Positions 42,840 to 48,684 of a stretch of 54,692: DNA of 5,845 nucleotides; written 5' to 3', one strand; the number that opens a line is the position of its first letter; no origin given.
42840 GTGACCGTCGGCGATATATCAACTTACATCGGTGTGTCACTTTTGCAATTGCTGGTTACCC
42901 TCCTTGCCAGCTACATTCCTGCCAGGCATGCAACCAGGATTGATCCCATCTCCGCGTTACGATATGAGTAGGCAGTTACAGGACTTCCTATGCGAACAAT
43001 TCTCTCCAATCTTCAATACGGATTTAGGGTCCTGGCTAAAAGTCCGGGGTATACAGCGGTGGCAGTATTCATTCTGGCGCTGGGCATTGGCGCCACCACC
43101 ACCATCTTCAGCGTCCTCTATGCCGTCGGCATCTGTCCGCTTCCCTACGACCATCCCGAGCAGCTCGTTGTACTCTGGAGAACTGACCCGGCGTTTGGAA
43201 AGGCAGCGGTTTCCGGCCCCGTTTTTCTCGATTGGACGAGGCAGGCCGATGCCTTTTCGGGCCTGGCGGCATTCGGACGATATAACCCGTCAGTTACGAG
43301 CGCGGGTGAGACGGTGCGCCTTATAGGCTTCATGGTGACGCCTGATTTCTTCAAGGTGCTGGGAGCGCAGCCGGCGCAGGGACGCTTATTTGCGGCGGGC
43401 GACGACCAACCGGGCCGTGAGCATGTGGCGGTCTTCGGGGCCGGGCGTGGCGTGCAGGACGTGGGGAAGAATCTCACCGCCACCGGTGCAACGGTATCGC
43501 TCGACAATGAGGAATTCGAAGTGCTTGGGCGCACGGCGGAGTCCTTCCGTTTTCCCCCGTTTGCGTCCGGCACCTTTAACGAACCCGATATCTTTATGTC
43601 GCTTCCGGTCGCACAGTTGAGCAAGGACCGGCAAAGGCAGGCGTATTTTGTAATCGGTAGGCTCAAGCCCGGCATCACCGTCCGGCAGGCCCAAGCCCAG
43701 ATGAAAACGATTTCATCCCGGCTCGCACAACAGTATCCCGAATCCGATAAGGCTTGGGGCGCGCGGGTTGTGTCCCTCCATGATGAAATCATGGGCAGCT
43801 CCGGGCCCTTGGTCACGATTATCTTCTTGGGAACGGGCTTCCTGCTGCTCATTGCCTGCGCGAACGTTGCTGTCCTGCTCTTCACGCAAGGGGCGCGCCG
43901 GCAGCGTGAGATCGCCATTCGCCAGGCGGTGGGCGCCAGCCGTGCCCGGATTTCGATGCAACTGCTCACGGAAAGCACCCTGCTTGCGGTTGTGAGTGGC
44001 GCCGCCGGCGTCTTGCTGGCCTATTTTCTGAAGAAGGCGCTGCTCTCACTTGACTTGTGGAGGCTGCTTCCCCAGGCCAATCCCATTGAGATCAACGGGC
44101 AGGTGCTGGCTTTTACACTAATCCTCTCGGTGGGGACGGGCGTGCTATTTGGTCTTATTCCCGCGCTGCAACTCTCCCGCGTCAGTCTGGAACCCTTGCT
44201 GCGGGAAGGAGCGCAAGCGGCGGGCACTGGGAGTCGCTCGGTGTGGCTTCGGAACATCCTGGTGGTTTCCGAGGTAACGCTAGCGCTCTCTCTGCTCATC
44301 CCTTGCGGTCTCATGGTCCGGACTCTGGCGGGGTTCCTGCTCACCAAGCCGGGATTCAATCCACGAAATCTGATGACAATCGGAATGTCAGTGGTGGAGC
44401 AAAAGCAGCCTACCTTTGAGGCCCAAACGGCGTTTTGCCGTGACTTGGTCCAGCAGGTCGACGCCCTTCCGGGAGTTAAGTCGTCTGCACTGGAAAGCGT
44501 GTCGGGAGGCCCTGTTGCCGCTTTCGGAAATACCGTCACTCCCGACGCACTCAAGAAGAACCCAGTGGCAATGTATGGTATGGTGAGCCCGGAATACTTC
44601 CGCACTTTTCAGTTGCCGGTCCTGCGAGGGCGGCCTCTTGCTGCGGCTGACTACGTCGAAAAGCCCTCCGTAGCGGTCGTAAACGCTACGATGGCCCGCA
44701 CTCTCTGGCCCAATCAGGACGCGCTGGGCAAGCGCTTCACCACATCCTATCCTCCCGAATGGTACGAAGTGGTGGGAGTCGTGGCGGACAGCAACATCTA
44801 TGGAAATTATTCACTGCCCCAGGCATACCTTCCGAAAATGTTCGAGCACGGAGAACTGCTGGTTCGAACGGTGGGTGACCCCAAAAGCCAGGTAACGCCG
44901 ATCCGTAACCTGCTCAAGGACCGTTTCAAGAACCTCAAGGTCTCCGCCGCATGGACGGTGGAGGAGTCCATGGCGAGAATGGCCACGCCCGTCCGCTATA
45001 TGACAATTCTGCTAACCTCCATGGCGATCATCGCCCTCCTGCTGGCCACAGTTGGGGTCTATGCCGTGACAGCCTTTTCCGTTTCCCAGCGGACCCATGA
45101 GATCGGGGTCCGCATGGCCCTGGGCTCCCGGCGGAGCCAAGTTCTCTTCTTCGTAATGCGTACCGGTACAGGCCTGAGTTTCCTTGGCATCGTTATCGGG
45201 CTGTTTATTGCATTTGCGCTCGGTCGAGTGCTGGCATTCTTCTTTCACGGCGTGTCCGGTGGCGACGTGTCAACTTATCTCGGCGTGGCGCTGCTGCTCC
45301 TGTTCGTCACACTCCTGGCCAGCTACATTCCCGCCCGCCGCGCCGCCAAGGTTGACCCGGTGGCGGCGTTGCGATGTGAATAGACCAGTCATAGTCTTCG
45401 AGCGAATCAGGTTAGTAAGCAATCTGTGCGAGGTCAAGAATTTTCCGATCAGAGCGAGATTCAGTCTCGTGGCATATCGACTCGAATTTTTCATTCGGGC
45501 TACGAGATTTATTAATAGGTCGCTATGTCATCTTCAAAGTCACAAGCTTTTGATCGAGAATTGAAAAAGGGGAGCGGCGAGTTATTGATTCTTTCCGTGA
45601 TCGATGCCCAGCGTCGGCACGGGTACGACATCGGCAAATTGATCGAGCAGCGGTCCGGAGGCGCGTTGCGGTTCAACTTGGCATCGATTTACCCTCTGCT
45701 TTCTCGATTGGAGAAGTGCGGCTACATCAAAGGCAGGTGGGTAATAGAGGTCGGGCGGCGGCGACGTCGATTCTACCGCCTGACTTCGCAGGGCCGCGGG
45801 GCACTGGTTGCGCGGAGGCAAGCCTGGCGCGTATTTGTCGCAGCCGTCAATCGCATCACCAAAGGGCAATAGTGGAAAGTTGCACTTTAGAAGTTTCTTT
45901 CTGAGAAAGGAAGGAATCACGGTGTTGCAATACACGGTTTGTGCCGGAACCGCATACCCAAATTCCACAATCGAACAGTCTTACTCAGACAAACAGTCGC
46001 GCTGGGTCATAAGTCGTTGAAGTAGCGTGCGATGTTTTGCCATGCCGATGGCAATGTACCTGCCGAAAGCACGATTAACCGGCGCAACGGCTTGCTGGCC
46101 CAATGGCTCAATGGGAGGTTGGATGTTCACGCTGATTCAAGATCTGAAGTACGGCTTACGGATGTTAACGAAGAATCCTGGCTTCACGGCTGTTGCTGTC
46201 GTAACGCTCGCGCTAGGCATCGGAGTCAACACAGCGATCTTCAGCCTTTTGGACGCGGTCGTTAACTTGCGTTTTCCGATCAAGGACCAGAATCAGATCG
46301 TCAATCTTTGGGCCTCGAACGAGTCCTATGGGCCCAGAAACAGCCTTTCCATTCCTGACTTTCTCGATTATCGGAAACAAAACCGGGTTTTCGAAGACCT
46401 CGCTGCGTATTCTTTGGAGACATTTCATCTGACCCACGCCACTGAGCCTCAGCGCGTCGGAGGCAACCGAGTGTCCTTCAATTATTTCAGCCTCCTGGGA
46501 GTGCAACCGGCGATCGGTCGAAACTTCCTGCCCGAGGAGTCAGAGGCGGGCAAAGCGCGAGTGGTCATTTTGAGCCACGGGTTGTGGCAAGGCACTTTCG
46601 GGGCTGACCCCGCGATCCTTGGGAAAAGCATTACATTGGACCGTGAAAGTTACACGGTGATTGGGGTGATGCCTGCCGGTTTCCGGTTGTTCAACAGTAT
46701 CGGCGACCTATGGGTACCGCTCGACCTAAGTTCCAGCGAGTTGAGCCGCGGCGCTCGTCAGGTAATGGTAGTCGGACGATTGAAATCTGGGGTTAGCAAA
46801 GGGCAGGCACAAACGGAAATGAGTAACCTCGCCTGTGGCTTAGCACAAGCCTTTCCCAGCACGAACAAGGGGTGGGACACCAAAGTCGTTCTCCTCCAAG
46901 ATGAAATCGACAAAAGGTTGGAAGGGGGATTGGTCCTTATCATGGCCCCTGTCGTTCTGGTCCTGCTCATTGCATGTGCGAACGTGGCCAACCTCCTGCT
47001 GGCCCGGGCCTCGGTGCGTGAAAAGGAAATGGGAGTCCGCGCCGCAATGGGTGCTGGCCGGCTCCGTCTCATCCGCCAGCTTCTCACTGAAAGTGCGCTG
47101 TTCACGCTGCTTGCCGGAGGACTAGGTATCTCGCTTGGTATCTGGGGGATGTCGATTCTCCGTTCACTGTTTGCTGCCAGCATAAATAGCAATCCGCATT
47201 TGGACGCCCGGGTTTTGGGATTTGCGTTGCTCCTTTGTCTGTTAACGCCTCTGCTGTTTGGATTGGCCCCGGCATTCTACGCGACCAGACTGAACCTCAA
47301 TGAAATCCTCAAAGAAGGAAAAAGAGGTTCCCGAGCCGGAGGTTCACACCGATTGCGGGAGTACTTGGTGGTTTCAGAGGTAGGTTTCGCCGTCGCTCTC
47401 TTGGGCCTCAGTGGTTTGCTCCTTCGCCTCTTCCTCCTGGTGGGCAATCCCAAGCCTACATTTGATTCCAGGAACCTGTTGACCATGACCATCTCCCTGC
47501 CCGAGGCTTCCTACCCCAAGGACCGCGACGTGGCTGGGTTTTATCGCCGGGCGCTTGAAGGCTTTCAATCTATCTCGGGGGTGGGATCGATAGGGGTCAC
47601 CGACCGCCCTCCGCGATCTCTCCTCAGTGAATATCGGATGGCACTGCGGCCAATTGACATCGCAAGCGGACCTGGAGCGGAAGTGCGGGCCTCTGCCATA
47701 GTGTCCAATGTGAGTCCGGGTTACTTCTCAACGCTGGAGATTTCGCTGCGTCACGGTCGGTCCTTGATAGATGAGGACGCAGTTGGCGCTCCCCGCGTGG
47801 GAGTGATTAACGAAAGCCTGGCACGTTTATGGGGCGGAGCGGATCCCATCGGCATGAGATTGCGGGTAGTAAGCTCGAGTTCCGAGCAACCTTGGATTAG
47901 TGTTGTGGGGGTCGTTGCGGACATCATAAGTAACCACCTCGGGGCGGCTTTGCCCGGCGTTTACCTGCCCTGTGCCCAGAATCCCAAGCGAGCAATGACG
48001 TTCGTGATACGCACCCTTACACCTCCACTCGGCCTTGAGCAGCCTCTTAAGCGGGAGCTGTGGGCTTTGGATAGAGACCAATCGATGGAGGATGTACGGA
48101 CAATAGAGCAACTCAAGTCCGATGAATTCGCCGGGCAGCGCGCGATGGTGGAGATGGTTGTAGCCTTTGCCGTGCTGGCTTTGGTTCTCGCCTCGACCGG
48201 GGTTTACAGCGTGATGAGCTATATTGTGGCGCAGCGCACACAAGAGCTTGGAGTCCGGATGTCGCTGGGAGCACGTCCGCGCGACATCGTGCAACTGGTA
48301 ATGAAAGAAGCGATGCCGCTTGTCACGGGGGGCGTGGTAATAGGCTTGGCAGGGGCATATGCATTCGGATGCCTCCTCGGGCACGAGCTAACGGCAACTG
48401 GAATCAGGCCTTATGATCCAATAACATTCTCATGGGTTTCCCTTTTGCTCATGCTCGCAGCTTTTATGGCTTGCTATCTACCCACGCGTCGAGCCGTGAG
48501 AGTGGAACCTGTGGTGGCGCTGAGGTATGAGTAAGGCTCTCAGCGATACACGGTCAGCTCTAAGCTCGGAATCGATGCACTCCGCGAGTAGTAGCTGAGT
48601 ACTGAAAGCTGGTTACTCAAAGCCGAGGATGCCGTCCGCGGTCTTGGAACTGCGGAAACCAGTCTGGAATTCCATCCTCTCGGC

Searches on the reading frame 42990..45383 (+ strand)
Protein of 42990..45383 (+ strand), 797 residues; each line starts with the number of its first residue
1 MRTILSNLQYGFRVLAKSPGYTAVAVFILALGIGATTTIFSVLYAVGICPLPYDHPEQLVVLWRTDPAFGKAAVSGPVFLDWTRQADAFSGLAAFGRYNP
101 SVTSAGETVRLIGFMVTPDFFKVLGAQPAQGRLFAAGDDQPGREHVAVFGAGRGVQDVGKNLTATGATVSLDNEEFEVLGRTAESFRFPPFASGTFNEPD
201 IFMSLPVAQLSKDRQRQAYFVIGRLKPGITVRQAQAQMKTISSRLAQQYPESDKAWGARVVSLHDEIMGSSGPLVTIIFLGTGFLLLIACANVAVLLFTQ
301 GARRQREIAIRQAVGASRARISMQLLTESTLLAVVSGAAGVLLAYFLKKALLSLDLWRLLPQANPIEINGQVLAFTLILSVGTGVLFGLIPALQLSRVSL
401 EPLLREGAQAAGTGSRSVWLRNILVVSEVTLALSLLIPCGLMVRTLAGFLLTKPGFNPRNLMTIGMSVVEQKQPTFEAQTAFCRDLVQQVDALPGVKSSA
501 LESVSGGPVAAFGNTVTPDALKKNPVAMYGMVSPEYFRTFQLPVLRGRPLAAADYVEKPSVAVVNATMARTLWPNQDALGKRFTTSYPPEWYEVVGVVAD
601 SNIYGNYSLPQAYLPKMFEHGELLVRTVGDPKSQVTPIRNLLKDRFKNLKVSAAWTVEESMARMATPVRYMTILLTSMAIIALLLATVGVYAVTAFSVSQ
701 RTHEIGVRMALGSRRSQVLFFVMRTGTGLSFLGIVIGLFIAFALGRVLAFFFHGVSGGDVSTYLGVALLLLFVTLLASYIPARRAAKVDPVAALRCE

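Call 93: search_protein_families(library=ncbifam, proteins=[window:42990-45383:+], max_evalue=0.00001)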
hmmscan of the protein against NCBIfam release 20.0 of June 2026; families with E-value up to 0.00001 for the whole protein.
window:42990-45383:+ (797 aa): 3 families
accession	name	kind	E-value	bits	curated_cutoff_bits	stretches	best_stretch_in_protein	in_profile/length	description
TIGR03434.1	ADOP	subfamily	4.1e-231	769.3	622.3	1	5-797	2-803/803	ADOP family duplicated permease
NF007826.0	PRK10535.1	equivalog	3.7e-32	111.4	966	2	531-795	371-646/648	macrolide ABC transporter ATP-binding protein/permease MacB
TIGR02212.1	lolCE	equivalog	2.6e-07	29.9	362.45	0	277-347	268-338/411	lipoprotein-releasing ABC transporter permease subunit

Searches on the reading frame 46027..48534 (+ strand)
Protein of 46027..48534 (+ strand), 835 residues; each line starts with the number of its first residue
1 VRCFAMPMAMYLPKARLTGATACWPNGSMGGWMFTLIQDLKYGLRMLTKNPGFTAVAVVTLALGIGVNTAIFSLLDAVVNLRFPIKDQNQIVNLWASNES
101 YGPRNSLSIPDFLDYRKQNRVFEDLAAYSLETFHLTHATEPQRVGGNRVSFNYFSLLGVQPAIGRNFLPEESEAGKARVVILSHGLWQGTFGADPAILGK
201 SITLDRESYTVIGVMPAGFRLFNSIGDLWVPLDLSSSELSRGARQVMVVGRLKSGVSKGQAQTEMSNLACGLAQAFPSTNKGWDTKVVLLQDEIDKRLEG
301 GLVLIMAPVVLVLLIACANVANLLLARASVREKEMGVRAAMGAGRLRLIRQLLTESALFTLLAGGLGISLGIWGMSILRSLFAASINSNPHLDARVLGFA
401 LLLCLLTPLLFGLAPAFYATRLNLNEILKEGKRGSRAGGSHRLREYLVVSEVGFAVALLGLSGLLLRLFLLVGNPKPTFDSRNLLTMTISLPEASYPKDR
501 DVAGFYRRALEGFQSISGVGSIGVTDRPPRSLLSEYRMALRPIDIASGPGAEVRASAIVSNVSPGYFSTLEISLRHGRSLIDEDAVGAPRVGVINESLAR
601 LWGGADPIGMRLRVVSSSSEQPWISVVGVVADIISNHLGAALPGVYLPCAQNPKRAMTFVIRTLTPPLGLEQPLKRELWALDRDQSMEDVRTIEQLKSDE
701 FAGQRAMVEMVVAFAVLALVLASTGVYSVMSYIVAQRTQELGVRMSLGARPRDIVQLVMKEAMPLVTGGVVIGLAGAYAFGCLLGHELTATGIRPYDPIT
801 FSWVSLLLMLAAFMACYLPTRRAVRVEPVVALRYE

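Call 93: search_protein_families(library=ncbifam, proteins=[window:46027-48534:+], max_evalue=0.00001)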
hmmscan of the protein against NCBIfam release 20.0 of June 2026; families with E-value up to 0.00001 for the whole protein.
window:46027-48534:+ (835 aa): 2 families
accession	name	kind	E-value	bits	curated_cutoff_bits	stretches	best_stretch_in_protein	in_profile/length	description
TIGR03434.1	ADOP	subfamily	2.8e-256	852.6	622.3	1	36-835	1-803/803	ADOP family duplicated permease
NF007826.0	PRK10535.1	equivalog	1.1e-30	106.5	966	2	146-426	369-643/648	macrolide ABC transporter ATP-binding protein/permease MacB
